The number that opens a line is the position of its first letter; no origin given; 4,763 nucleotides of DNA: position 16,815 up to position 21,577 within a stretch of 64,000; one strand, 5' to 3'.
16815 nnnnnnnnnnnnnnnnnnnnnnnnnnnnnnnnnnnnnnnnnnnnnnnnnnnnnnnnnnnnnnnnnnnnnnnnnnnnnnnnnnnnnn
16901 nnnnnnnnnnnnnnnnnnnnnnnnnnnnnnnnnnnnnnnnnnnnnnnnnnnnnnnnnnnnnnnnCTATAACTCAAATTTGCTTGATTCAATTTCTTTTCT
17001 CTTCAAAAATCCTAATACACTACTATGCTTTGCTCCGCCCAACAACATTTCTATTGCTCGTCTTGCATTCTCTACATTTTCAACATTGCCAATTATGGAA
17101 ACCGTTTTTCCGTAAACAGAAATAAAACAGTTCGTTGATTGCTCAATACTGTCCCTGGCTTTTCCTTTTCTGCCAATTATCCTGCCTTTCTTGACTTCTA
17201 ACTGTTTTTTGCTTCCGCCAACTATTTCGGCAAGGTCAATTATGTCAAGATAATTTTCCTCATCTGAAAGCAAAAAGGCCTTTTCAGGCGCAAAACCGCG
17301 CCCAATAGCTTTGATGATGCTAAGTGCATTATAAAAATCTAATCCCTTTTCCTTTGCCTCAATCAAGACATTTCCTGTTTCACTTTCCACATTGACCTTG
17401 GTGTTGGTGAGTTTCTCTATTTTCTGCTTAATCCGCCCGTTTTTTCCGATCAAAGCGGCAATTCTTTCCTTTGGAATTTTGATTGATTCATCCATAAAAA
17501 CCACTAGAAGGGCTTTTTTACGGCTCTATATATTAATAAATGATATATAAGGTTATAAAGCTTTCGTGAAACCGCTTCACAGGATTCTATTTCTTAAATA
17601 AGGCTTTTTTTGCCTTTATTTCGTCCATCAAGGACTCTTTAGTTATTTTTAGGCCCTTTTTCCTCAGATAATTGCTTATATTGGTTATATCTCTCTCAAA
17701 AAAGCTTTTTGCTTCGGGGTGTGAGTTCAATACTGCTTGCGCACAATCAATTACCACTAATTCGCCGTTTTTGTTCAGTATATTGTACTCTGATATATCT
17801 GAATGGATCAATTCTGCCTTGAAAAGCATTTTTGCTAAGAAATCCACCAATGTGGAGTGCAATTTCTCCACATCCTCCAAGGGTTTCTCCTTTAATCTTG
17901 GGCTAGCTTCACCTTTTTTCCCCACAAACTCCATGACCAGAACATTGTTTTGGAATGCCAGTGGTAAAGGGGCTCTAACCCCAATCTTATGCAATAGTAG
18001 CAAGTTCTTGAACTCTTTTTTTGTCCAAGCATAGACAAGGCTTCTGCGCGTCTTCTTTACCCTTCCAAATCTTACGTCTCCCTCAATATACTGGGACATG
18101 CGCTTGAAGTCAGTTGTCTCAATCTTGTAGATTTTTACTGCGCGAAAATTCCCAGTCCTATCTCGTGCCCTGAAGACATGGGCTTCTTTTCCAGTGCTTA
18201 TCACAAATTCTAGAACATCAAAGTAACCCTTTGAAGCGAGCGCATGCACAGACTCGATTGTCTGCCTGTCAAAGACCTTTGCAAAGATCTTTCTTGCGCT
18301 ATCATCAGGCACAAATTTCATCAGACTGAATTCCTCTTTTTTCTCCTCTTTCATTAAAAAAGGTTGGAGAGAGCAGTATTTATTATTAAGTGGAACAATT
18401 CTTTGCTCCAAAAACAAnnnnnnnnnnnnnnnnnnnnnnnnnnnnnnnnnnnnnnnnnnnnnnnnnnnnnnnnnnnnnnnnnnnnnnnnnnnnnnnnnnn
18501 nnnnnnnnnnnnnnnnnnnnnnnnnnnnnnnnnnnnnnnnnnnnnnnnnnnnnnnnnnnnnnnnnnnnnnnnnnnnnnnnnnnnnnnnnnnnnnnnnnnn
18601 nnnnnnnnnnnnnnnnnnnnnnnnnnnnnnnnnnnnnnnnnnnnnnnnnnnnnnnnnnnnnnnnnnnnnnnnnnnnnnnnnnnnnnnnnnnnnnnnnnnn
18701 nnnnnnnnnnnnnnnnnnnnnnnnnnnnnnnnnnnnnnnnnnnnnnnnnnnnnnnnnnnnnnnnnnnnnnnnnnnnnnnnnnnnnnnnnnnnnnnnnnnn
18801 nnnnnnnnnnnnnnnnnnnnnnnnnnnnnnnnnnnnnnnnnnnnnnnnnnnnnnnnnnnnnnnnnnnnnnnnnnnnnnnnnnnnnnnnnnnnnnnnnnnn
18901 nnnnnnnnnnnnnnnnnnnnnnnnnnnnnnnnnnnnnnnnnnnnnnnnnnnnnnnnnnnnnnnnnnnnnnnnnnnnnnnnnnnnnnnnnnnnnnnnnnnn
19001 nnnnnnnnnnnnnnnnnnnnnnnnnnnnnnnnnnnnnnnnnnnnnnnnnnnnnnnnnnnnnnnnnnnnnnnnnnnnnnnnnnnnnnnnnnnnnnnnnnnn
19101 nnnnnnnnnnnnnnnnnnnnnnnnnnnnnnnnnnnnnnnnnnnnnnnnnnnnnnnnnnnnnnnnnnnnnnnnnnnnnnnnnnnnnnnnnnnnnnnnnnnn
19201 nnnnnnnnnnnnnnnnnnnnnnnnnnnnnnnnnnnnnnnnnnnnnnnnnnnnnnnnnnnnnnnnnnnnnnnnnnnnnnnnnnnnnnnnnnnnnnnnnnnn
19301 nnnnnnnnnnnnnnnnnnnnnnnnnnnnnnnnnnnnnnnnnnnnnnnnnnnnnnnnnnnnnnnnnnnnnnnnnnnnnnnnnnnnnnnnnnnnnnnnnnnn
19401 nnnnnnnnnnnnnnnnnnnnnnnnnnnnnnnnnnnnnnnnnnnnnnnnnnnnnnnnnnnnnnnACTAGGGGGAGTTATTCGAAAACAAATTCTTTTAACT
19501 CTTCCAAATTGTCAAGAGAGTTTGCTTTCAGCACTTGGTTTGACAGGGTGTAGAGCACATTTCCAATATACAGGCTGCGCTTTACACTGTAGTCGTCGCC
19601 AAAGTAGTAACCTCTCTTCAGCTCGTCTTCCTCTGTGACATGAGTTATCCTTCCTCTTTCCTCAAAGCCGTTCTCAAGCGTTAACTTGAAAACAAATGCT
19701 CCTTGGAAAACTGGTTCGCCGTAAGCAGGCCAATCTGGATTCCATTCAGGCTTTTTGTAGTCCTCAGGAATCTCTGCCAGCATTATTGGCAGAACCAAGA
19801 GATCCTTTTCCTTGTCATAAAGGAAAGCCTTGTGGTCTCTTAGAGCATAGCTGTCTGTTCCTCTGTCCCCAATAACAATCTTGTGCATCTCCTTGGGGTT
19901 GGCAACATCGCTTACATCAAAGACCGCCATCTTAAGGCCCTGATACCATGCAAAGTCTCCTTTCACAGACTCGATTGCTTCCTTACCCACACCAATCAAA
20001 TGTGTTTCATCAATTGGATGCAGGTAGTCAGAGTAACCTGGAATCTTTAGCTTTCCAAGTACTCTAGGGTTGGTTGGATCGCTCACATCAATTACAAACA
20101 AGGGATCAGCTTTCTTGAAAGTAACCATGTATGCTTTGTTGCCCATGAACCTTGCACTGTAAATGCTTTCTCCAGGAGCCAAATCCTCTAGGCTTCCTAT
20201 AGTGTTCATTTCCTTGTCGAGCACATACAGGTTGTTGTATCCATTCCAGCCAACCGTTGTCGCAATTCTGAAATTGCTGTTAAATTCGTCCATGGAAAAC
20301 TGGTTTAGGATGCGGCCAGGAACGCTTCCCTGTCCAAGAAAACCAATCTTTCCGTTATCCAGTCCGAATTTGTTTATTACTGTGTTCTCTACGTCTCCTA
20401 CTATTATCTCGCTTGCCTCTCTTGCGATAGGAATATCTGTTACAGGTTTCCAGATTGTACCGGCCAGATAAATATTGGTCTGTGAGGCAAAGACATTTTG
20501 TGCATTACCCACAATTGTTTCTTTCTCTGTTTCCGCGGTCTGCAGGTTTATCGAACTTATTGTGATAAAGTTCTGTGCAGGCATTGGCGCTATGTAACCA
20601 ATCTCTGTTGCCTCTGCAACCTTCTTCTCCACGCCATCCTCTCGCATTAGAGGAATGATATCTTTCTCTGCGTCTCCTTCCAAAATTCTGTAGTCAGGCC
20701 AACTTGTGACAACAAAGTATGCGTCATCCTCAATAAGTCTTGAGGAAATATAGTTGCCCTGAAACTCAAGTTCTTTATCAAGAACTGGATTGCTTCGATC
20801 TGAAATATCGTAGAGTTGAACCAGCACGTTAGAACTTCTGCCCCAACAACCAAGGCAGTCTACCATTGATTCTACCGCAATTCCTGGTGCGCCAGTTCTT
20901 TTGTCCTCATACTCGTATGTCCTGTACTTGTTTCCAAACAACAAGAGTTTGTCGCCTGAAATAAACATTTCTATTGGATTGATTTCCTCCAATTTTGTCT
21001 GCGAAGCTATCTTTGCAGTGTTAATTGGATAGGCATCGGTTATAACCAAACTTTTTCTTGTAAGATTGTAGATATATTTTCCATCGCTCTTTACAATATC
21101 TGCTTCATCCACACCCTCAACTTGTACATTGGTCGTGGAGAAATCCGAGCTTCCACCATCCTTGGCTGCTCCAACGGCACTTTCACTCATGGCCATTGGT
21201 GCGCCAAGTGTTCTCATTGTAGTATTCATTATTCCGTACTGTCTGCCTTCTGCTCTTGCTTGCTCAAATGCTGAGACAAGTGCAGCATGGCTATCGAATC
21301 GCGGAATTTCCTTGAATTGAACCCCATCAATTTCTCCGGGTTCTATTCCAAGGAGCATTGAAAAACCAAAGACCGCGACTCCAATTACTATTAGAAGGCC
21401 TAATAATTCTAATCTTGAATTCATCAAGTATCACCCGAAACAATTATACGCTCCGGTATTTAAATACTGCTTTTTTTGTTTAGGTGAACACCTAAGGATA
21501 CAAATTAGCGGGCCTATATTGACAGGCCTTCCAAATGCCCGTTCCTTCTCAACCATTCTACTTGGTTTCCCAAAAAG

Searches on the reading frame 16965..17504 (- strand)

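Call 19: search_protein_families(library=pfam, proteins=[window:16965-17504:-])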
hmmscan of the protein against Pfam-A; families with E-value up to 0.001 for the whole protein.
window:16965-17504:- (179 aa): 5 families
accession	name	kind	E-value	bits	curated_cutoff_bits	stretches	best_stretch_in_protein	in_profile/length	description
PF00013.35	KH_1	-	8.4e-17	61.1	21.5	2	106-152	11-65/66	KH domain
PF21800.4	KH_KRR1_2nd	-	7.4e-15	55.2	27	1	86-153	3-69/91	KRR1 small subunit processome component, second KH domain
PF22891.2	KH_PNO1_2nd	-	5.8e-07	30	27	1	100-168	16-84/90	Eukaryotic type KH-domain (KH-domain type I) (327.11.2)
PF13083.13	KH_KhpA-B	-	0.00012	22.4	32.1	0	105-137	39-71/73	KhpA/KhpB, KH domain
PF22675.2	KH-I_KHDC4-BBP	-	0.00052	20.2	30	0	107-136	9-38/76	KHDC4/BBP-like, KH-domain type I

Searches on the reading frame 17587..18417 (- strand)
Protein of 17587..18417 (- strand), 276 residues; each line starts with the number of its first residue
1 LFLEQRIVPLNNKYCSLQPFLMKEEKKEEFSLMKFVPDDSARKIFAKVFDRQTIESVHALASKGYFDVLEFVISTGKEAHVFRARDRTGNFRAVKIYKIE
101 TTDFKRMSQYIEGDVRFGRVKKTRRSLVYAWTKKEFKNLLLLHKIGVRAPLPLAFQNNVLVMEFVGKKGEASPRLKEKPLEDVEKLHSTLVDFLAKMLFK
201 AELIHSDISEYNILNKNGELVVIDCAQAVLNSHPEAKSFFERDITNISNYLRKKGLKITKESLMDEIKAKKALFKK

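Call 19: search_protein_families(library=pfam, proteins=[window:17587-18417:-])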
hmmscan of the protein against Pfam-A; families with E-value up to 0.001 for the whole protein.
window:17587-18417:- (276 aa): 2 families
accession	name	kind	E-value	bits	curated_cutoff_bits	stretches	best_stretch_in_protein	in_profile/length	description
PF01163.29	RIO1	-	2.3e-55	187.5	22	1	81-259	2-182/187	RIO domain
PF03109.22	ABC1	-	4.9e-06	26.3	22.9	1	155-225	140-211/244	ABC1 atypical kinase-like domain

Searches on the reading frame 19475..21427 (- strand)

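Call 9: search_protein_families(library=ncbifam, proteins=[window:19475-21427:-])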
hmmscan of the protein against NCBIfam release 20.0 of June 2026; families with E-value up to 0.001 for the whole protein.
window:19475-21427:- (650 aa): 0 families

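Call 24: search_protein_families(library=pfam, proteins=[window:19475-21427:-])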
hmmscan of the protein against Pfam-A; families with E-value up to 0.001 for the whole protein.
window:19475-21427:- (650 aa): 2 families
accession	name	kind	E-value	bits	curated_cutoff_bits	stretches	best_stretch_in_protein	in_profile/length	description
PF09826.15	Beta_propel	-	2e-163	545.2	22.4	1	96-640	1-494/495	Beta propeller domain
PF08309.17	LVIVD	-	2e-05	24.2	20.2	0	442-458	22-38/42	LVIVD repeat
